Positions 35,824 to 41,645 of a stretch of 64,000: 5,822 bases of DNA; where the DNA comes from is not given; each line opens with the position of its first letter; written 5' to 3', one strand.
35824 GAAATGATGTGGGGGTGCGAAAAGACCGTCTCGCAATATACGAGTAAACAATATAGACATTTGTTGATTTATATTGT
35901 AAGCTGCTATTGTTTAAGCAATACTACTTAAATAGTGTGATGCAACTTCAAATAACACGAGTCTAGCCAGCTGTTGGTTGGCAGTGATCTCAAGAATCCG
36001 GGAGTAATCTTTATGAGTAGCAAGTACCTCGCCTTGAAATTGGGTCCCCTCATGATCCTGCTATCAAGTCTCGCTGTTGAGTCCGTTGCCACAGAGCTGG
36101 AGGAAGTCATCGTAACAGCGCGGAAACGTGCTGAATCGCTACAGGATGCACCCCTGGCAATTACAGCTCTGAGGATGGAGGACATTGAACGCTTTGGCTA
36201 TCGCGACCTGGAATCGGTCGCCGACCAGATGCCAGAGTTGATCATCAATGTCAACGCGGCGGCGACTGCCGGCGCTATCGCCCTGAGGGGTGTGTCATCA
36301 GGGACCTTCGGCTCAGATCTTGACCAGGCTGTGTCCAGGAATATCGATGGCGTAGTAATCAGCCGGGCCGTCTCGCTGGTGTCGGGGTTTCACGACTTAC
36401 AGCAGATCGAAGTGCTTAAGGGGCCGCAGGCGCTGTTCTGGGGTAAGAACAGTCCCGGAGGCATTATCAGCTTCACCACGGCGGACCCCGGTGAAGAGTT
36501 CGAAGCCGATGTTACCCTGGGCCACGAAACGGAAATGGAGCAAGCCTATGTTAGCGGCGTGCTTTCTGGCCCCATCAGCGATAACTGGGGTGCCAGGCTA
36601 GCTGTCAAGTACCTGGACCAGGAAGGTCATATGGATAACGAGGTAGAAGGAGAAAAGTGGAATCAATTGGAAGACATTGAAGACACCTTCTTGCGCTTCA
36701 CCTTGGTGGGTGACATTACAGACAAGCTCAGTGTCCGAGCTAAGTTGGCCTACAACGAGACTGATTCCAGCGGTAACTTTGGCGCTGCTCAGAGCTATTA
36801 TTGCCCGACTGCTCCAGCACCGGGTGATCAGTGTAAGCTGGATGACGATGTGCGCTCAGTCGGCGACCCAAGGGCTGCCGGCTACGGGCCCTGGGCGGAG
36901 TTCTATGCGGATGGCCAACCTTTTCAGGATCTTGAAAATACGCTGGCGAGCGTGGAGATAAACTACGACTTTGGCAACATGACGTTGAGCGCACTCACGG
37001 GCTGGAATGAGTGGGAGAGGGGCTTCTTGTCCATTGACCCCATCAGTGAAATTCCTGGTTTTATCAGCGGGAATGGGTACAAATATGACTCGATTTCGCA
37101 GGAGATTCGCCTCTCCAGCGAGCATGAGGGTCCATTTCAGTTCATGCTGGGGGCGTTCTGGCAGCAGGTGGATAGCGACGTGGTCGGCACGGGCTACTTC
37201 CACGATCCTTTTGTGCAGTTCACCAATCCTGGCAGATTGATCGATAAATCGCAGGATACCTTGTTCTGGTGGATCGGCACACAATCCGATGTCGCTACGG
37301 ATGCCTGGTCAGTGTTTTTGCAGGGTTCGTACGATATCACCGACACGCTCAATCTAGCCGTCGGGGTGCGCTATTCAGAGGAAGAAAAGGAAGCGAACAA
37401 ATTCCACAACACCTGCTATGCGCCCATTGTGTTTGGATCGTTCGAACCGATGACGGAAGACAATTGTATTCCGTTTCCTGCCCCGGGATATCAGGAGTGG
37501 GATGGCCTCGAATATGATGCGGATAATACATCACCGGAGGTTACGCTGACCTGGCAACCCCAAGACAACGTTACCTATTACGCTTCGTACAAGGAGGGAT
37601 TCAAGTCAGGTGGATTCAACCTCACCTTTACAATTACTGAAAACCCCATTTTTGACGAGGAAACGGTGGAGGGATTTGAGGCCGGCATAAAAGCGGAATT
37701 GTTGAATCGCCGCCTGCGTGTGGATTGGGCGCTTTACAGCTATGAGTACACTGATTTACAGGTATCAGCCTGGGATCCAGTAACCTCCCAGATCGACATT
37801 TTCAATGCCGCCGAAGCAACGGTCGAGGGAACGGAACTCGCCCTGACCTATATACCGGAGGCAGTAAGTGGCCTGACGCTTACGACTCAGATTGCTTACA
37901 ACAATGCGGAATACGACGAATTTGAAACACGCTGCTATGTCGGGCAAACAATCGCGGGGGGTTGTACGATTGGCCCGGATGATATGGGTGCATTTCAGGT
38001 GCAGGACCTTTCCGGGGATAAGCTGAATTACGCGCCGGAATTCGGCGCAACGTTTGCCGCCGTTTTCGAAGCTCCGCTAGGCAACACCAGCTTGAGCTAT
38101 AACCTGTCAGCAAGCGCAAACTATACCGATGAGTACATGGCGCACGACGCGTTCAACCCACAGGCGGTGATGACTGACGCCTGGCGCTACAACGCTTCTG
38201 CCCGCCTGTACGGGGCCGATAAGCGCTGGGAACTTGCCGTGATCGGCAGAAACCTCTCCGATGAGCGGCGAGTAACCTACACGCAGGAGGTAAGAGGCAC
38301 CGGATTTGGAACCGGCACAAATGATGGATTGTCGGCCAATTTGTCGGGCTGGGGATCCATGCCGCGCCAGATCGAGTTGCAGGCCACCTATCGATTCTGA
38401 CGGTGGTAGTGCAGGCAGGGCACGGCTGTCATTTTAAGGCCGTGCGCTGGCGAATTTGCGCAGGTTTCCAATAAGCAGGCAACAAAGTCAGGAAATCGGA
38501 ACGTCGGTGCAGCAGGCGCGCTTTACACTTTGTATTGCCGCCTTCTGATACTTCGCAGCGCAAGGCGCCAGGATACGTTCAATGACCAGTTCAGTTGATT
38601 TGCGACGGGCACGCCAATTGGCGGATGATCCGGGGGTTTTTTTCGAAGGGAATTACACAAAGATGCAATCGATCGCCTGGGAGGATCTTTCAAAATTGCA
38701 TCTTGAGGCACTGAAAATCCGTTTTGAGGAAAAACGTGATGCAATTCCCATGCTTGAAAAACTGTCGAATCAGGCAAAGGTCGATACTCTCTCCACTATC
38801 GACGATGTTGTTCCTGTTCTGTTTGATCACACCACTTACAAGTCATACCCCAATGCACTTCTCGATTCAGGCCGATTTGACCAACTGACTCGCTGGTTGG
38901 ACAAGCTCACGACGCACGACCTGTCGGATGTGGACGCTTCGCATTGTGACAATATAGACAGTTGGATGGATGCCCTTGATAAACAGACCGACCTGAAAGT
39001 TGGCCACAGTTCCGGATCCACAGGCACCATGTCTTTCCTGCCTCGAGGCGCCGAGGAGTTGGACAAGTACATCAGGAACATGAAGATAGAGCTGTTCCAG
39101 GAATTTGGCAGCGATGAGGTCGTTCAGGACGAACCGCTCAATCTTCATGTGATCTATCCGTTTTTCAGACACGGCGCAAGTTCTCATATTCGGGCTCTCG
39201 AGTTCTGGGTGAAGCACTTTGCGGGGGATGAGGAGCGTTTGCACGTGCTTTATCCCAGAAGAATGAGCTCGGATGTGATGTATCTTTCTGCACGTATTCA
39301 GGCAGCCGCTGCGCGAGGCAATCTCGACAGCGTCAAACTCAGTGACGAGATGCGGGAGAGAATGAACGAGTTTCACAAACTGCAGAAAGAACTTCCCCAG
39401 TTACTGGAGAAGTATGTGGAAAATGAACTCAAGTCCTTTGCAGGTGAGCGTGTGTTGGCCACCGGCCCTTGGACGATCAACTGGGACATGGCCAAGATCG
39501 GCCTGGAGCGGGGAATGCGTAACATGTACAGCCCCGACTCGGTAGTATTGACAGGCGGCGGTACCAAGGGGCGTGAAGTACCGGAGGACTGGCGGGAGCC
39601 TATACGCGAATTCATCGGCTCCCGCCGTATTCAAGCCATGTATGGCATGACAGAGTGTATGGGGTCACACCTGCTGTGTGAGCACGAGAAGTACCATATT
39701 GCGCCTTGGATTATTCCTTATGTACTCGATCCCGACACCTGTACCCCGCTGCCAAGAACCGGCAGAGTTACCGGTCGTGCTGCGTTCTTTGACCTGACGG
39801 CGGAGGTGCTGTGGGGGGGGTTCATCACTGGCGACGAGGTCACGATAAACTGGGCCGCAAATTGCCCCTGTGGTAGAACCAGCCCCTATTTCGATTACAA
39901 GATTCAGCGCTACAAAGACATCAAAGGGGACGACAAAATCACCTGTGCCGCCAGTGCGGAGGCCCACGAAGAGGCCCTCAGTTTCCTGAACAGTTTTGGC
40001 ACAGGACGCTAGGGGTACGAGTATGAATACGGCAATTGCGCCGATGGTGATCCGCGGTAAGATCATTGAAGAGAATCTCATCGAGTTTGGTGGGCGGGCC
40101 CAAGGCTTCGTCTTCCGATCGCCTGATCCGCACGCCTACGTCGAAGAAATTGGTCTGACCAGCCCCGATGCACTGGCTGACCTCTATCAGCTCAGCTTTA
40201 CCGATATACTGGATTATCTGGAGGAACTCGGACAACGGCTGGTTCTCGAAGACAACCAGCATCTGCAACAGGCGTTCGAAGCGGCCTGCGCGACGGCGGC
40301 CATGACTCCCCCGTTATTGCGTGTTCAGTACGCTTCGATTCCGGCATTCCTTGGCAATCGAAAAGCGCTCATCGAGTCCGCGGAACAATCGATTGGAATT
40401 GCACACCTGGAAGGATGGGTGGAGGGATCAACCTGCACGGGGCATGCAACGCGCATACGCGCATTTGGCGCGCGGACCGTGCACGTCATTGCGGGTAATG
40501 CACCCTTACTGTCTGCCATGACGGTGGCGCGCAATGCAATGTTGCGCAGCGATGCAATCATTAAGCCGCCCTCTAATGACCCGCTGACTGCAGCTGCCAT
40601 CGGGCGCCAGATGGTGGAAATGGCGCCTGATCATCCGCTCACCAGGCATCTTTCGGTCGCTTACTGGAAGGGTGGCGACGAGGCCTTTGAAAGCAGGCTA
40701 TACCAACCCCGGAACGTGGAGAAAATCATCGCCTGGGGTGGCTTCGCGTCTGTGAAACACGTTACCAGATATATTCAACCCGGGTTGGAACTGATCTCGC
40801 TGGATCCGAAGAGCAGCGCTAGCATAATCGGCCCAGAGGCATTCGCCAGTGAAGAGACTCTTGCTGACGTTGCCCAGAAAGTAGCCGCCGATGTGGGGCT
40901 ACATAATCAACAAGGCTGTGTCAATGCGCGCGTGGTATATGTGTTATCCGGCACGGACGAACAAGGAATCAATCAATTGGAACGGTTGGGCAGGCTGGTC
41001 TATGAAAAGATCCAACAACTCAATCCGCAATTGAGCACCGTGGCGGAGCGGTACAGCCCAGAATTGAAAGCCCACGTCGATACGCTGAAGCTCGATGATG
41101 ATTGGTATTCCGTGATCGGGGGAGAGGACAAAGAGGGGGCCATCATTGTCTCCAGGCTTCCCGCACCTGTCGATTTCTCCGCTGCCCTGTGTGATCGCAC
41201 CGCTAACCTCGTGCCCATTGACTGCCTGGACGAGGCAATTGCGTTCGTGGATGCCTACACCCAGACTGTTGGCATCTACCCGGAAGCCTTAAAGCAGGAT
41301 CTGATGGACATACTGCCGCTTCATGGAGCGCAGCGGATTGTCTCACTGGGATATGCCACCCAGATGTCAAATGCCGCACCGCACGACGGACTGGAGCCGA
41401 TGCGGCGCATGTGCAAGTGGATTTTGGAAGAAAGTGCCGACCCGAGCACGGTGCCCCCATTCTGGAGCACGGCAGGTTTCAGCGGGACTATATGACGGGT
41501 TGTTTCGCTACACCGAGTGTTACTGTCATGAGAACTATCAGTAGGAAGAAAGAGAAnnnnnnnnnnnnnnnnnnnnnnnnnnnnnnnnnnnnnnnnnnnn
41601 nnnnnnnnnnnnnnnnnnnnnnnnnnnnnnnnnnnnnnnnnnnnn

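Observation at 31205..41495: Two tandem LuxE-like/LuxC-like pairs (fatty-acid-reductase components) with no luciferase or LuxD genes, inside a catabolic island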

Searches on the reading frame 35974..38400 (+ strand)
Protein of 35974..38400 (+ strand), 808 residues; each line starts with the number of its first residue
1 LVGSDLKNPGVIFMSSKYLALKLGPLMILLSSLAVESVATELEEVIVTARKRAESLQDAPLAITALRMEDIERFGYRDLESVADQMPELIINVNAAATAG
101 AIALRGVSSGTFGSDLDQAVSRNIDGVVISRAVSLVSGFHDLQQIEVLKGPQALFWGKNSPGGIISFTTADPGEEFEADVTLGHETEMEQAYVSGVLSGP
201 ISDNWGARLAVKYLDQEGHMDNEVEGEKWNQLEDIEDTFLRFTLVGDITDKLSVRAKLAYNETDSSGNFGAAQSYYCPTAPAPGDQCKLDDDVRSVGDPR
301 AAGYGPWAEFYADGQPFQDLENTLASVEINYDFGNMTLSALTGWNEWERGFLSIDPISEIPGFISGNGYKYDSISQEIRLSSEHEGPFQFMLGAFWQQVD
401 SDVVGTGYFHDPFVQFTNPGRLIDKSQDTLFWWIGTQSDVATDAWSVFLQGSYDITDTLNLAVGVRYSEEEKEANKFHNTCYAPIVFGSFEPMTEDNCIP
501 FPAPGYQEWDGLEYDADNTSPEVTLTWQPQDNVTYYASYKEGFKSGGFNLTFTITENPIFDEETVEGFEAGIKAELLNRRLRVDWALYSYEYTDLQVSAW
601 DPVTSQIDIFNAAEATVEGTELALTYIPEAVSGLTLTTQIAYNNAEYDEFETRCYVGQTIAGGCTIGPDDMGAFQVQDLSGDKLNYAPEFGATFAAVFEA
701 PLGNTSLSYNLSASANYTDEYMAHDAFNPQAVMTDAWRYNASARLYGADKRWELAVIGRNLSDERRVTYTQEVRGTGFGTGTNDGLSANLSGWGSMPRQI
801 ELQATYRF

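Call 3: search_protein_families(library=pfam, proteins=[window:35974-38400:+], max_evalue=0.01)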
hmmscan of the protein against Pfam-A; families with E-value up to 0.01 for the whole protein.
window:35974-38400:+ (808 aa): 2 families
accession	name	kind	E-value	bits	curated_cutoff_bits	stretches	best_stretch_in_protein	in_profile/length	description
PF00593.30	TonB_dep_Rec_b-barrel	-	1.9e-29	104.3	27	1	250-761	11-436/436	TonB dependent receptor-like, beta-barrel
PF07715.20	Plug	-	3.2e-12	47.3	23.9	1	56-164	2-107/107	TonB-dependent Receptor Plug Domain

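Call 4: search_protein_families(library=ncbifam, proteins=[window:35974-38400:+], max_evalue=0.01)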
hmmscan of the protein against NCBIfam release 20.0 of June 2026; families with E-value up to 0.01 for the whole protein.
window:35974-38400:+ (808 aa): 21 families
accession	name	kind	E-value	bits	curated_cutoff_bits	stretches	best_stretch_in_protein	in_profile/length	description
TIGR01783.1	TonB-siderophor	subfamily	1.1e-27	97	223.5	2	63-223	6-162/649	TonB-dependent siderophore receptor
TIGR01785.1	TonB-hemin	subfamily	7.4e-25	87.5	316.85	2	439-638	360-557/677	TonB-dependent heme/hemoglobin receptor family protein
TIGR01786.1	TonB-hemlactrns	subfamily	5.6e-17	61.3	323.75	1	45-653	3-593/719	TonB-dependent hemoglobin/transferrin/lactoferrin family receptor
NF010010.0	PRK13483.1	equivalog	4.7e-16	57.9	927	1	25-215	16-214/660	ligand-gated channel protein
NF053590.1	TonB_dep_TOL0244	equivalog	1.3e-13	50.4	645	1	41-218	9-186/604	TOL_0244 family TonB-dependent receptor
TIGR01779.1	TonB-B12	equivalog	6.8e-12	44.7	599.7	1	18-219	5-202/614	TonB-dependent vitamin B12 receptor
NF007926.1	PRK10641.1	equivalog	8.6e-11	41.1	836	1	31-253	16-233/617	TonB-dependent vitamin B12 receptor BtuB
NF050067.1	TonBEntbctnRecCfrA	equivalog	9.9e-11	40.6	1200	1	30-204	14-197/698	TonB-dependent ferric enterobactin receptor CfrA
NF010038.0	PRK13513.1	equivalog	3.3e-10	39.2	942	1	36-212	29-213/659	ligand-gated channel protein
NF007478.2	PRK10064.1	equivalog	1.2e-09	37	745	1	32-189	18-181/663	catecholate siderophore receptor CirA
TIGR04056.1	OMP_RagA_SusC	subfamily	2.5e-08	32.7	368.25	1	39-189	75-222/981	SusC/RagA family TonB-linked outer membrane protein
NF052649.1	TonRcptRhtA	equivalog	8.8e-08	30.8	1100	1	37-215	36-217/744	TonB-dependent siderophore receptor RhtA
NF049945.1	TonB_dep_FCYXU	equivalog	2.1e-07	30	825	1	36-174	30-171/697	TonB-dependent receptor, FCYXU motif-type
NF047944.1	FoxamRcptFoxA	equivalog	2.5e-07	29.4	1300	1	50-267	45-250/697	ferrioxamine B receptor FoxA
NF010011.0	PRK13484.1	equivalog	7.4e-07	27.8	1197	1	29-183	19-173/682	IreA family TonB-dependent siderophore receptor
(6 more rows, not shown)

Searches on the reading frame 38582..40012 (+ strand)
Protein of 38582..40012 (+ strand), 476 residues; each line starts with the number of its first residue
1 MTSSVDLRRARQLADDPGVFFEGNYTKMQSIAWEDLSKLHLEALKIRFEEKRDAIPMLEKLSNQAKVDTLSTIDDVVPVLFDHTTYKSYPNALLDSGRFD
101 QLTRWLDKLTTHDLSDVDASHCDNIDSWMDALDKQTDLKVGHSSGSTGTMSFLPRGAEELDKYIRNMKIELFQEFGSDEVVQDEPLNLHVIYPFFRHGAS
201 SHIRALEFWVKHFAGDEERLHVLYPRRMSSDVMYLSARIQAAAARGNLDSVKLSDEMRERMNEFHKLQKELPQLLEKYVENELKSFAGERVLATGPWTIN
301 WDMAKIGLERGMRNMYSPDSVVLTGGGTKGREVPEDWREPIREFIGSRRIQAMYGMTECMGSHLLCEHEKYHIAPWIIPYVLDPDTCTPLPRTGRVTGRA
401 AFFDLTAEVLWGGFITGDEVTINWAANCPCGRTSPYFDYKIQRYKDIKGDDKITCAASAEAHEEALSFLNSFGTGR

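Call 3: search_protein_families(library=pfam, proteins=[window:38582-40012:+], max_evalue=0.01)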
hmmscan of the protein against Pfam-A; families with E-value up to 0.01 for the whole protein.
window:38582-40012:+ (476 aa): 1 family
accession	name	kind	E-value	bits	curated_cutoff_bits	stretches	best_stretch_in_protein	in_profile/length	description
PF00501.34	AMP-binding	-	0.0045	16.3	29.9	1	321-392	290-366/384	AMP-binding enzyme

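Call 4: search_protein_families(library=ncbifam, proteins=[window:38582-40012:+], max_evalue=0.01)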
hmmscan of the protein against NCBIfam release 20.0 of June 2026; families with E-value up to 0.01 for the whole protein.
window:38582-40012:+ (476 aa): 0 families

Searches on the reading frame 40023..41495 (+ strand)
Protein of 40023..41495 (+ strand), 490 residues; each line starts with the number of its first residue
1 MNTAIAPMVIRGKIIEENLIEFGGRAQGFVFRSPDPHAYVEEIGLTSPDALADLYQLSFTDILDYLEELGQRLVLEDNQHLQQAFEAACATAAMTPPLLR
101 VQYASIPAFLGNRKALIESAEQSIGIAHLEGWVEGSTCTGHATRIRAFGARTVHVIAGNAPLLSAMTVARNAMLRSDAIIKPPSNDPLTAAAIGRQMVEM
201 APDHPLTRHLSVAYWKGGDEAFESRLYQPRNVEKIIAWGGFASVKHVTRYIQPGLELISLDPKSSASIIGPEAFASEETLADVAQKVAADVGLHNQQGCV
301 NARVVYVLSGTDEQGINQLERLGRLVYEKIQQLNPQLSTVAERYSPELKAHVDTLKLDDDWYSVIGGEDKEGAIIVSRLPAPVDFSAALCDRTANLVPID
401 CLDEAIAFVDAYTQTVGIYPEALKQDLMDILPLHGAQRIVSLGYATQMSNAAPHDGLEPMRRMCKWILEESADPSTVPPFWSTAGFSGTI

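Call 3: search_protein_families(library=pfam, proteins=[window:40023-41495:+], max_evalue=0.01)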
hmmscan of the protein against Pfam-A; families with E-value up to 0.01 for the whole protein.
window:40023-41495:+ (490 aa): 1 family
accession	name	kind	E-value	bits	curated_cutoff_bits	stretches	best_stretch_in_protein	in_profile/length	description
PF05893.19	LuxC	-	4e-39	135.1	21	1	58-466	5-401/401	Acyl-CoA reductase (LuxC)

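Call 4: search_protein_families(library=ncbifam, proteins=[window:40023-41495:+], max_evalue=0.01)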
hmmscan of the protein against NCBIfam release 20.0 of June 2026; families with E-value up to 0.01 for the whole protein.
window:40023-41495:+ (490 aa): 1 family
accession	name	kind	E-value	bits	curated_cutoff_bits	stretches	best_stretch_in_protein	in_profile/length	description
NF052251.1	LCFA_red_LuxC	equivalog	1.4e-39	136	750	1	55-471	51-449/478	long-chain-fatty-acyl-CoA reductase LuxC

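Call 10: search_solved_structures(query=window:40023-41495:+, max_evalue=1, show_alignments=2)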
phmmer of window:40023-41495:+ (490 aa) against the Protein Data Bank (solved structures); distinct sequences matched with E-value up to 1: 1.
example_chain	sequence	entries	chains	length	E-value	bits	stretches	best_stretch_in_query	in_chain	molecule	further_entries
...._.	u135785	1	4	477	9.1e-33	117.2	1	57-470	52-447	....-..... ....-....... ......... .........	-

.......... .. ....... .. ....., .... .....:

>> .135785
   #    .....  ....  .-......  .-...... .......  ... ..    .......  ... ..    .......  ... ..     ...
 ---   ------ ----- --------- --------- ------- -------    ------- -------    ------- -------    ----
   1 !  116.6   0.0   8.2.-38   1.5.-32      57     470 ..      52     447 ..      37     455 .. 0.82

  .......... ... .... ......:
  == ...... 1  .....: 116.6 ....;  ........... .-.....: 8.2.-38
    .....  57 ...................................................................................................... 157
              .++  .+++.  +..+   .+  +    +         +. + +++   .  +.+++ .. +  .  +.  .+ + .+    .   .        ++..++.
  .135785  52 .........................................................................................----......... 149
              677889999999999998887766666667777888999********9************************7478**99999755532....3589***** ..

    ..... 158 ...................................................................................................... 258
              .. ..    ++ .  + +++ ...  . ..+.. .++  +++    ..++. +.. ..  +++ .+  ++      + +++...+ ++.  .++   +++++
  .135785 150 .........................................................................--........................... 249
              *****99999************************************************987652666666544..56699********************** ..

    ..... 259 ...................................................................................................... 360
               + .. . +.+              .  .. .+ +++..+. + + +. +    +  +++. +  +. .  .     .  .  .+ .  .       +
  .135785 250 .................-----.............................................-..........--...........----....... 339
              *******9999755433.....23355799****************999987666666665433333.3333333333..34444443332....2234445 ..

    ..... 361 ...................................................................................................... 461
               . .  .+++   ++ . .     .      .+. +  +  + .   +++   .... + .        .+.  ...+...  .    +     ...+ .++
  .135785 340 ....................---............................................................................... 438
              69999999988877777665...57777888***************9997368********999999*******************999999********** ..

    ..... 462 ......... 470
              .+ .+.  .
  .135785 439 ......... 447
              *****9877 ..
